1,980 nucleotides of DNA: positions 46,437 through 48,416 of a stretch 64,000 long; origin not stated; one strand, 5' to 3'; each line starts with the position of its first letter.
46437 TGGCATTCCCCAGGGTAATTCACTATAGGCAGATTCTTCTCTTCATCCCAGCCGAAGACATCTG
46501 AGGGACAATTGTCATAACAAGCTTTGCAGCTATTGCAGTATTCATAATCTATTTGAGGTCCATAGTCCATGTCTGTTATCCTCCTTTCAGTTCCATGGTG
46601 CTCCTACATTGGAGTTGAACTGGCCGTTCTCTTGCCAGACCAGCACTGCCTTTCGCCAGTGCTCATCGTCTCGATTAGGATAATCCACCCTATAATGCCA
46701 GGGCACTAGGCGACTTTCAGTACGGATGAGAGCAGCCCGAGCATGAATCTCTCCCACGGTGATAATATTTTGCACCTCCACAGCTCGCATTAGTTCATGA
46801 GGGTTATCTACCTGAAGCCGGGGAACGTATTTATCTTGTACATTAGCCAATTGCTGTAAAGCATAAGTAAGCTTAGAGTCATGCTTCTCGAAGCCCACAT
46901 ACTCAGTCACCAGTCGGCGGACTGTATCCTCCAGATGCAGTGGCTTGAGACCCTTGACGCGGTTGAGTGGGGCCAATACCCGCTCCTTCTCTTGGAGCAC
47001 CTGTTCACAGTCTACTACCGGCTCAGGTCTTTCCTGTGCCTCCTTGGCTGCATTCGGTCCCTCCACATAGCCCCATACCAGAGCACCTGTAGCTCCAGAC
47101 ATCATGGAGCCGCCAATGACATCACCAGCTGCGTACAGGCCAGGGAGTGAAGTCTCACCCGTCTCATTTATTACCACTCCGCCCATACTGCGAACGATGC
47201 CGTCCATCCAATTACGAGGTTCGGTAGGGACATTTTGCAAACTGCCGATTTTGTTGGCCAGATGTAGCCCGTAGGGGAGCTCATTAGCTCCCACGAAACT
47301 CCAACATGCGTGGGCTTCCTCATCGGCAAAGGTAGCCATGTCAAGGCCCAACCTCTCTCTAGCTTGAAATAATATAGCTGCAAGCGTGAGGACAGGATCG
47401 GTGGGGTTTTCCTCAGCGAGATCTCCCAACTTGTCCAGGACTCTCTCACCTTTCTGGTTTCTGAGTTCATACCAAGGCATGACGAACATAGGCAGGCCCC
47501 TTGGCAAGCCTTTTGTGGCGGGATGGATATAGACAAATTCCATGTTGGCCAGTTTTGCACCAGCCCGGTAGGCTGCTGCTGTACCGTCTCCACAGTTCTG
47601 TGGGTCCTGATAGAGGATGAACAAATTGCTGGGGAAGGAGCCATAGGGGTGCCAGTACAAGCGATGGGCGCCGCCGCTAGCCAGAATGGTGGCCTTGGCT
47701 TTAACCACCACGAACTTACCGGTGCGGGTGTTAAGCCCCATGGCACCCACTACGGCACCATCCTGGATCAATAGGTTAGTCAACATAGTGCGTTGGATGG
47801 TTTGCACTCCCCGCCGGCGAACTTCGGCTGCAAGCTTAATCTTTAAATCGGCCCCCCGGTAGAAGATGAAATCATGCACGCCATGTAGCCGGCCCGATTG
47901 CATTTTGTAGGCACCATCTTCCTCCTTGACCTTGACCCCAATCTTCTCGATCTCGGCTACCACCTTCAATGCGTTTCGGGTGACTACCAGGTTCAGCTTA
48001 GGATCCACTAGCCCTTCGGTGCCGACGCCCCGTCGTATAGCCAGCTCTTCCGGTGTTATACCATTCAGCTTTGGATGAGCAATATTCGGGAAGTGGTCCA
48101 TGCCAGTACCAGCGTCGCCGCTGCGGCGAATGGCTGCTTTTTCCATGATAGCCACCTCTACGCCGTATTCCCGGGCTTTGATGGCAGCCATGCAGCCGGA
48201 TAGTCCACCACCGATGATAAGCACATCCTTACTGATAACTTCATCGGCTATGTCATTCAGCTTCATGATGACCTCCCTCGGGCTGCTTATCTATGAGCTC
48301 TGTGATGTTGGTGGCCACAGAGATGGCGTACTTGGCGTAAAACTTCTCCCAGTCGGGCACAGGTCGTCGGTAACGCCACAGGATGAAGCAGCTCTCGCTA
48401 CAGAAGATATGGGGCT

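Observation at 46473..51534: Exact 2,012-bp direct repeat (offset 3,050 bp) duplicating an FAD-oxidoreductase gene around an AT-rich DUF1989 gene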

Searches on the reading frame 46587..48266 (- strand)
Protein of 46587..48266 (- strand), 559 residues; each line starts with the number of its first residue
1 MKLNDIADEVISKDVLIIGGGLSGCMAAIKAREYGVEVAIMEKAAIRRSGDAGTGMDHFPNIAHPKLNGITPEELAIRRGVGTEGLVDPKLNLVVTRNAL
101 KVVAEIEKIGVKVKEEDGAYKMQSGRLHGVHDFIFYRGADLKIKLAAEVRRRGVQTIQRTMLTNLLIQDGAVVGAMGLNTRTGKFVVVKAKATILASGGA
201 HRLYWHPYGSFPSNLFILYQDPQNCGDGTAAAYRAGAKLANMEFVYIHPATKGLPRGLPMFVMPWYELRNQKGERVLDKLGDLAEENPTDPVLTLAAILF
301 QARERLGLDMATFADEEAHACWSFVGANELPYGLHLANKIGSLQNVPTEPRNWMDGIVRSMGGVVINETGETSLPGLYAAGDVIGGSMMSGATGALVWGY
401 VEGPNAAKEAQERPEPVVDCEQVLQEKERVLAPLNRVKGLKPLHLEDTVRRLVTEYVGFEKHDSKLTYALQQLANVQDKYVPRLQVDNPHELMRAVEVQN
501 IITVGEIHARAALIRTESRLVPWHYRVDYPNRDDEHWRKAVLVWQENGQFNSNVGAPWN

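Call 6: find_encoding_contigs(protein=window:46587-48266:-, flank=10000, max_places=10)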
Protein window:46587-48266:- (559 aa): no gene with exactly this product is on record in the collection.

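Call 9: find_homologous_proteins(query=window:46587-48266:-, max_evalue=1e-20)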
Query window:46587-48266:- (559 aa): 804 proteins with E <= 1e-20 among 8000 candidates; the best 120 are listed.
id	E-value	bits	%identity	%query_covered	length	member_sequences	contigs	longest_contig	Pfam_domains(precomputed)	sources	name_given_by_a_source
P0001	0.0e+0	1279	100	100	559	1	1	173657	PF01266.31,PF13450.13,PF00890.31,PF07992.21,PF03486.21,PF02910.26,PF01134.29,PF12831.14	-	-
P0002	0.0e+0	1030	79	100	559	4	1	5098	PF01266.31,PF00890.31,PF07992.21,PF03486.21,PF02910.26,PF12831.14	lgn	-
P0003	1.2e-281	953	74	99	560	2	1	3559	PF01266.31,PF13450.13,PF00890.31,PF07992.21,PF03486.21,PF02910.26,PF01134.29,PF01494.26,PF12831.14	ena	-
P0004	1.1e-277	940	73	100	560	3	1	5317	PF01266.31,PF00890.31,PF07992.21,PF03486.21,PF02910.26,PF01494.26,PF12831.14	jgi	-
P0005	2.0e-210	718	57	100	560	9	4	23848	PF01266.31,PF00890.31,PF07992.21,PF03486.21,PF02910.26,PF12831.14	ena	-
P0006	1.1e-175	603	50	98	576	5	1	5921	PF01266.31,PF13450.13,PF00890.31,PF07992.21,PF02910.26,PF01134.29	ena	-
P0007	1.8e-172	593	52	98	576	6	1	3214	PF01266.31,PF00890.31,PF07992.21,PF02910.26,PF01134.29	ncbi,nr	ncbi:fumarate reductase (CoM/CoB) subunit A [Anaerolineae bacterium]|nr:fumarate reductase (CoM/CoB)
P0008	5.8e-153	528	46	99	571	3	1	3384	PF01266.31,PF00890.31,PF07992.21,PF02910.26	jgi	-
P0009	2.3e-148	513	46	97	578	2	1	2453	PF01266.31,PF00890.31,PF07992.21,PF02910.26,PF12831.14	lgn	-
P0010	1.6e-142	494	46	99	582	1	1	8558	PF01266.31,PF00890.31,PF07992.21,PF02910.26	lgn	-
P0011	2.3e-139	484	46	98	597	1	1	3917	PF01946.24,PF01266.31,PF00890.31,PF07992.21,PF02910.26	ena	-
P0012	3.8e-139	483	43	99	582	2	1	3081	PF01946.24,PF01266.31,PF00890.31,PF07992.21,PF02910.26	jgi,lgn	jgi:succinate dehydrogenase/fumarate reductase flavoprotein subunit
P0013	6.5e-138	479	45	97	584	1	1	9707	PF01946.24,PF01266.31,PF13450.13,PF00890.31,PF07992.21,PF03486.21,PF02910.26,PF01494.26,PF12831.14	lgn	-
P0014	2.8e-136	473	43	100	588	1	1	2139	PF01946.24,PF01266.31,PF13450.13,PF00890.31,PF07992.21,PF03486.21,PF02910.26,PF01494.26,PF12831.14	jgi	-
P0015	8.8e-135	468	41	98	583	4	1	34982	PF00890.31,PF02910.26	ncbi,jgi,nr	ncbi:MAG: FAD-binding protein [Deltaproteobacteria bacterium]|nr:FAD-binding protein [Deltaproteobac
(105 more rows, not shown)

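Call 10: search_protein_families(library=pfam, proteins=[window:46587-48266:-])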
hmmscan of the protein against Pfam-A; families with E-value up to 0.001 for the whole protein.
window:46587-48266:- (559 aa): 9 families
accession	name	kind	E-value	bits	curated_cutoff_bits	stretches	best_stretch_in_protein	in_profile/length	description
PF00890.30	FAD_binding_2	-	5.2e-32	112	20.4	1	14-388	1-403/414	FAD binding domain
PF02910.25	Succ_DH_flav_C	-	2.8e-17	63.3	20.8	1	449-548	4-105/130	Fumarate reductase flavoprotein C-term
PF07992.20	Pyr_redox_2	-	6.4e-10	39.4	26.1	1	360-389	253-282/291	Pyridine nucleotide-disulphide oxidoreductase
PF03486.20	HI0933_like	-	3.8e-08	33.5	50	1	14-385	2-221/244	HI0933-like protein Rossmann domain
PF13450.12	NAD_binding_8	-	1.9e-06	28.5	21.9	1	17-45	1-29/68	NAD(P)-binding Rossmann-like domain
PF01266.30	DAO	-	1.9e-06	28.1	27.9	1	14-200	1-205/353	FAD dependent oxidoreductase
PF01134.28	GIDA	-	4.5e-06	26.4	22.1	1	14-42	1-29/391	Glucose inhibited division protein A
PF12831.13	FAD_oxidored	-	2.3e-05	24.3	27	1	14-198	1-145/416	FAD dependent oxidoreductase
PF01494.25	FAD_binding_3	-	0.00016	21.5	22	1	14-45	3-34/349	FAD binding domain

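Call 11: find_encoding_contigs(protein=P0002, flank=10000, max_places=4)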
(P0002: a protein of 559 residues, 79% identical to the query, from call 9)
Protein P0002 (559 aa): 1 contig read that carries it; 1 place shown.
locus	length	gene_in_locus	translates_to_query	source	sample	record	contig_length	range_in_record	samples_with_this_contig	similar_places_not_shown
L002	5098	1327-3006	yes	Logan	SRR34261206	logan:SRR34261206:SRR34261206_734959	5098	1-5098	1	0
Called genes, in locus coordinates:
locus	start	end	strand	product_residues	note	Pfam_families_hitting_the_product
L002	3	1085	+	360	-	?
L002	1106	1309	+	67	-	-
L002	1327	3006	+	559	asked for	PF00890:FAD_binding_2, PF01266:DAO (weak), PF03486:HI0933_like (weak), PF07992:Pyr_redox_2 (faint), PF12831:FAD_oxidored (weak), PF02910:Succ_DH_flav_C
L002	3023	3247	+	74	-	PF00037:Fer4 (weak), PF12837:Fer4_6 (weak), PF13237:Fer4_10 (weak), PF12838:Fer4_7 (weak), PF13187:Fer4_9 (weak)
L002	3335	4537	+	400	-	PF02746:MR_MLE_N, PF13378:MR_MLE_C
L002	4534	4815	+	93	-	PF24696:UGSC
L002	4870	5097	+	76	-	?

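Call 12: find_encoding_contigs(protein=P0004, flank=10000, max_places=4)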
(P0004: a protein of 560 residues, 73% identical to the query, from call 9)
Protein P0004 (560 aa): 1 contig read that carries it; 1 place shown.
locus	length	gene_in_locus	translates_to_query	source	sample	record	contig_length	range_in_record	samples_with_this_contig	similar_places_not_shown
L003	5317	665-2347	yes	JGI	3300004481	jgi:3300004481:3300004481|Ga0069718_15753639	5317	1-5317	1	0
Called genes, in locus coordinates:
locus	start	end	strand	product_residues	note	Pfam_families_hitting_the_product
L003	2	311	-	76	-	?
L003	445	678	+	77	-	-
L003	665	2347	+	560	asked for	PF00890:FAD_binding_2, PF01266:DAO (weak), PF01494:FAD_binding_3 (weak), PF03486:HI0933_like (faint), PF07992:Pyr_redox_2 (faint), PF12831:FAD_oxidored (weak), PF02910:Succ_DH_flav_C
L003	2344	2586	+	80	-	PF13237:Fer4_10 (weak), PF00037:Fer4 (weak), PF12837:Fer4_6 (weak), PF12838:Fer4_7 (weak), PF13187:Fer4_9 (weak)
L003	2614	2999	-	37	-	-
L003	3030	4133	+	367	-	PF00083:Sugar_tr, PF07690:MFS_1, PF05977:MFS_3 (weak), PF07690:MFS_1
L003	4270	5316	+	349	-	?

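Call 13: find_encoding_contigs(protein=P0005, flank=10000, max_places=4)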
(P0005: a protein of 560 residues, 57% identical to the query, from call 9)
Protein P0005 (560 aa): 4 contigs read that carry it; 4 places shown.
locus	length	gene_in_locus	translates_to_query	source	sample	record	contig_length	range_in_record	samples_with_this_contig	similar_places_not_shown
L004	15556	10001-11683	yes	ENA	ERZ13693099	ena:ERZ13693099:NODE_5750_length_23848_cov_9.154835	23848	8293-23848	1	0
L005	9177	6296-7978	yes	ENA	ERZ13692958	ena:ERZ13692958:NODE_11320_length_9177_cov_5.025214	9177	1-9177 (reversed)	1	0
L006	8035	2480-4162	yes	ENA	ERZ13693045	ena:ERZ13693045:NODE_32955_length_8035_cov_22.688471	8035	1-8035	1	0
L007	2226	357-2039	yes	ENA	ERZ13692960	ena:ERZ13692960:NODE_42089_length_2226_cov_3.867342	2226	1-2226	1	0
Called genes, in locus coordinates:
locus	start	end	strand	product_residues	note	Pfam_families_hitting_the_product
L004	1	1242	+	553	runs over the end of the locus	PF00496:SBP_bac_5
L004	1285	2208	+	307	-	PF19300:BPD_transp_1_N, PF00528:BPD_transp_1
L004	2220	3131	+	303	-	PF12911:OppC_N, PF00528:BPD_transp_1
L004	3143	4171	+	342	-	PF00389:2-Hacid_dh, PF02826:2-Hacid_dh_C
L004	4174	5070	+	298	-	PF04909:Amidohydro_2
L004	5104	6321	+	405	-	PF00155:Aminotran_1_2, PF12897:Asp_aminotransf (weak)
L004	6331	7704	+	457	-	PF02225:PA (weak), PF04389:Peptidase_M28, PF01546:Peptidase_M20 (weak), PF05450:Nicastrin (weak)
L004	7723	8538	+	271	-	PF02633:Creatininase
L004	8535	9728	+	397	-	PF02746:MR_MLE_N, PF13378:MR_MLE_C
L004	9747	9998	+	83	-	-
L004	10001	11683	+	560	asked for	PF00890:FAD_binding_2, PF01266:DAO (faint), PF03486:HI0933_like (faint), PF07992:Pyr_redox_2 (faint), PF12831:FAD_oxidored, PF02910:Succ_DH_flav_C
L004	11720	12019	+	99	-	PF13183:Fer4_8 (faint), PF00037:Fer4 (weak), PF13237:Fer4_10, PF12838:Fer4_7, PF13187:Fer4_9 (weak)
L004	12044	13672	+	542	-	PF02776:TPP_enzyme_N, PF00205:TPP_enzyme_M, PF02775:TPP_enzyme_C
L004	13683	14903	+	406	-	PF02746:MR_MLE_N, PF13378:MR_MLE_C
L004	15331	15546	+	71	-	-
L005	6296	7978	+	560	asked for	PF00890:FAD_binding_2, PF01266:DAO (faint), PF03486:HI0933_like (faint), PF07992:Pyr_redox_2 (faint), PF12831:FAD_oxidored, PF02910:Succ_DH_flav_C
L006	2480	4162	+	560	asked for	PF00890:FAD_binding_2, PF01266:DAO (faint), PF03486:HI0933_like (faint), PF07992:Pyr_redox_2 (faint), PF12831:FAD_oxidored, PF02910:Succ_DH_flav_C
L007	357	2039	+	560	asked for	PF00890:FAD_binding_2, PF01266:DAO (faint), PF03486:HI0933_like (faint), PF07992:Pyr_redox_2 (faint), PF12831:FAD_oxidored, PF02910:Succ_DH_flav_C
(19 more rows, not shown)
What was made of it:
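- Relatives carry a single module (calls 11-13).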

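Call 29: find_related_loci(query=window:46587-48266:-, collection=genome_contigs, flank=10000)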
Query window:46587-48266:- (559 aa) in genome_contigs; peptide patterns used: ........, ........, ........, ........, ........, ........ (x = any residue, [..] = any of these).
17 stretches matched a pattern, but none encodes a relative of the query by tblastn (E <= 1e-3).
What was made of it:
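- Tried and rejected: No close FAD relative exists among GTDB representative genomes (call 29).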

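Call 41: list_cluster_members(proteins=[window:46587-48266:-, window:48599-49270:-, window:51303-51551:-, window:51303-51536:-, window:46346-46570:-, window:49501-49620:-, window:48253-48429:-])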
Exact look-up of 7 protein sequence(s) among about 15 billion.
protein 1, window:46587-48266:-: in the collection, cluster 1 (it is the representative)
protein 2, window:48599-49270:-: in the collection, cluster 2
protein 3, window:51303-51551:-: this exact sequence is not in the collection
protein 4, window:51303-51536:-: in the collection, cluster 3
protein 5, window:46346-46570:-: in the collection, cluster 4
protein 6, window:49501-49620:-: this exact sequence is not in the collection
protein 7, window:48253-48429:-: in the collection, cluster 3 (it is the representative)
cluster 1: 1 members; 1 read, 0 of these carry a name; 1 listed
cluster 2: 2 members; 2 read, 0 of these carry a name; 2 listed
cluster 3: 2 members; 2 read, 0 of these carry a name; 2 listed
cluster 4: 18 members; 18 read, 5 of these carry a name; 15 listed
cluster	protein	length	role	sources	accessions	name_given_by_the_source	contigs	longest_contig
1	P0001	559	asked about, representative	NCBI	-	-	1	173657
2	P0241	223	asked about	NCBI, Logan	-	-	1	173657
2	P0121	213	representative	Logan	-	-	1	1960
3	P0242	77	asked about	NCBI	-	-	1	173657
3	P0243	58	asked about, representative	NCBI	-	-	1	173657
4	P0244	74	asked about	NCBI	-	-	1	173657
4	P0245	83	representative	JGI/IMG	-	NAD-dependent dihydropyrimidine dehydrogenase PreA subunit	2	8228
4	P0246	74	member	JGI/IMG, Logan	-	NAD-dependent dihydropyrimidine dehydrogenase PreA subunit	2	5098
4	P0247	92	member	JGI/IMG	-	NAD-dependent dihydropyrimidine dehydrogenase PreA subunit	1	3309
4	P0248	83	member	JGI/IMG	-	adenylylsulfate reductase subunit B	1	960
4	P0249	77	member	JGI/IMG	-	NAD-dependent dihydropyrimidine dehydrogenase PreA subunit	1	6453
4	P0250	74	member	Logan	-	-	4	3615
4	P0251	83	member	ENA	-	-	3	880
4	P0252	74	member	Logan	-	-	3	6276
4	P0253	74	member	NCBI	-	-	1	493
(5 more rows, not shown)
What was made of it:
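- The sequencing technology and the assembler of the source record (an NCBI contig of 173,657 bp, call 41) are unknown.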

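Call 50: search_protein_families(library=ncbifam, proteins=[window:46587-48266:-], max_evalue=0.00001)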
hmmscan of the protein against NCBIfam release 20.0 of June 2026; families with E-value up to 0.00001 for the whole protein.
window:46587-48266:- (559 aa): 46 families (the best 25 are shown)
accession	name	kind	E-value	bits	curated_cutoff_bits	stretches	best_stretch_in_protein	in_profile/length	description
NF006131.0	PRK08275.1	equivalog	1.5e-96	324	587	2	9-253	7-249/577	fumarate reductase/succinate dehydrogenase flavoprotein subunit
NF010374.0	PRK13800.1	equivalog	1.3e-70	238.8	1196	2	7-255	7-255/898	fumarate reductase/succinate dehydrogenase flavoprotein subunit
NF005331.0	PRK06854.1-2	equivalog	1.2e-61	208.9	557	2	8-251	5-241/563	adenylyl-sulfate reductase subunit alpha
NF004900.0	PRK06263.1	equivalog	1.3e-49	169.2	718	2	360-548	348-539/546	fumarate reductase (CoM/CoB) subunit TfrA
NF004724.0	PRK06069.1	subfamily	4.8e-46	157.1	826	1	9-549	2-557/577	succinate dehydrogenase/fumarate reductase flavoprotein subunit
TIGR01812.1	sdhA_frdA_Gneg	subfamily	8.2e-45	153.3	567.3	2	14-250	1-229/568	succinate dehydrogenase or fumarate reductase, flavoprotein subunit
NF005866.0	PRK07803.1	equivalog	4.1e-41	140.9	819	2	360-546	390-584/631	fumarate reductase/succinate dehydrogenase flavoprotein subunit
NF004613.0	PRK05945.1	equivalog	1.7e-36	126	824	1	12-547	3-553/575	succinate dehydrogenase/fumarate reductase flavoprotein subunit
NF005867.0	PRK07804.1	equivalog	8.8e-33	113.3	639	1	12-547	18-534/548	L-aspartate oxidase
TIGR02061.1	aprA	equivalog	9.6e-33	113.5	641.75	2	14-248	1-238/616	adenylyl-sulfate reductase subunit alpha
NF005978.0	PRK08071.1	equivalog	4.8e-32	111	621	1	151-542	141-500/514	L-aspartate oxidase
NF005701.0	PRK07512.1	equivalog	8.2e-32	110.2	528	1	10-541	7-495/516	L-aspartate oxidase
TIGR00551.1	nadB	equivalog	1.2e-31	110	452.75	1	13-530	3-489/489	L-aspartate oxidase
NF005037.0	PRK06452.1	equivalog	4.9e-31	107.9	862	1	10-546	3-543/566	succinate dehydrogenase flavoprotein subunit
NF006383.0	PRK08626.1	equivalog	6.3e-30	104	663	2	360-549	371-574/657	fumarate reductase flavoprotein subunit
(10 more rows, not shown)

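Call 51: search_solved_structures(query=window:46587-48266:-, max_evalue=1e-10)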
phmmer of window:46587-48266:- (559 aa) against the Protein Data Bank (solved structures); distinct sequences matched with E-value up to 1e-10: 24.
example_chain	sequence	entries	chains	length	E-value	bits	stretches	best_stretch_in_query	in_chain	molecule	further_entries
8a8o_A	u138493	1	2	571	4.3e-49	170.6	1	11-541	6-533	Alpha-subunit of the PAPS reductase from Methanothermococcus thermolithotrophicus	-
1jnr_A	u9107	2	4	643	9.9e-31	110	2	2-247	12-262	adenylylsulfate reductase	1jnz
2fja_A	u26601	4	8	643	1.2e-30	109.7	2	2-247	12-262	adenylylsulfate reductase, subunit A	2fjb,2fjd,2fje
7d6v_A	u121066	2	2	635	1.4e-28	103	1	361-548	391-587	Succinate dehydrogenase subunit A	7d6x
6n56_A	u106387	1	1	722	9.3e-22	80.4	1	308-545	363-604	Fumarate reductase, flavo protein subunit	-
5kxj_A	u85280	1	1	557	1.1e-19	73.5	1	151-532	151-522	L-aspartate oxidase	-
1knp_A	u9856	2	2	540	2.3e-19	72.5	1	149-531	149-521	L-aspartate oxidase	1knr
1chu_A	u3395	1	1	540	2.8e-19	72.3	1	149-531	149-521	PROTEIN (L-ASPARTATE OXIDASE)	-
1nek_A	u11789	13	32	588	9.7e-19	70.5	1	167-541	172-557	Succinate dehydrogenase flavoprotein subunit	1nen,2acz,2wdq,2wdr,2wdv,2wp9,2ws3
1e7p_A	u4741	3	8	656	1.5e-18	69.9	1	143-543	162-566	Fumarate reductase flavoprotein subunit | QUINOL-FUMARATE REDUCTASE FLAVOPROTEIN SUBUNIT A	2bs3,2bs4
2bs2_A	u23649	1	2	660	1.5e-18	69.8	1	143-543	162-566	QUINOL-FUMARATE REDUCTASE FLAVOPROTEIN SUBUNIT A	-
1qlb_A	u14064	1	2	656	3.3e-18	68.7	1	143-543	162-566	FUMARATE REDUCTASE FLAVOPROTEIN SUBUNIT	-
9kq3_A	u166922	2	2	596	4.5e-16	61.7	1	15-547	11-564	Succinate dehydrogenase [ubiquinone] flavoprotein subunit, mitochondrial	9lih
9kps_A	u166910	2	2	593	4.7e-16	61.6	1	15-547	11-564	Succinate dehydrogenase [ubiquinone] flavoprotein subunit, mitochondrial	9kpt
9lig_A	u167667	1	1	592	4.7e-16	61.6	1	15-547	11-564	Succinate dehydrogenase [ubiquinone] flavoprotein subunit, mitochondrial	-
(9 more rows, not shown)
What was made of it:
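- Closest known: AprAB / dissimilatory PAPS-reductase-type flavoprotein plus ferredoxin pairs. Same: It is followed by a small 2x[4Fe-4S] ferredoxin (calls 50, 51).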

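Call 62: search_protein_families(library=phrogs, proteins=[window:46587-48266:-], max_evalue=0.001)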
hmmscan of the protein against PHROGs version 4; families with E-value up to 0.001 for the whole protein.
window:46587-48266:- (559 aa): 2 families
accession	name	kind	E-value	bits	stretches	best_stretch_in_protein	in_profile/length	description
phrog_33286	-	unknown function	1.3e-31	110.4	1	9-531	7-581/625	-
phrog_6397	-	DNA, RNA and nucleotide metabolism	9.7e-06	25.4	0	13-97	6-90/473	ribonucleotide reductase large subunit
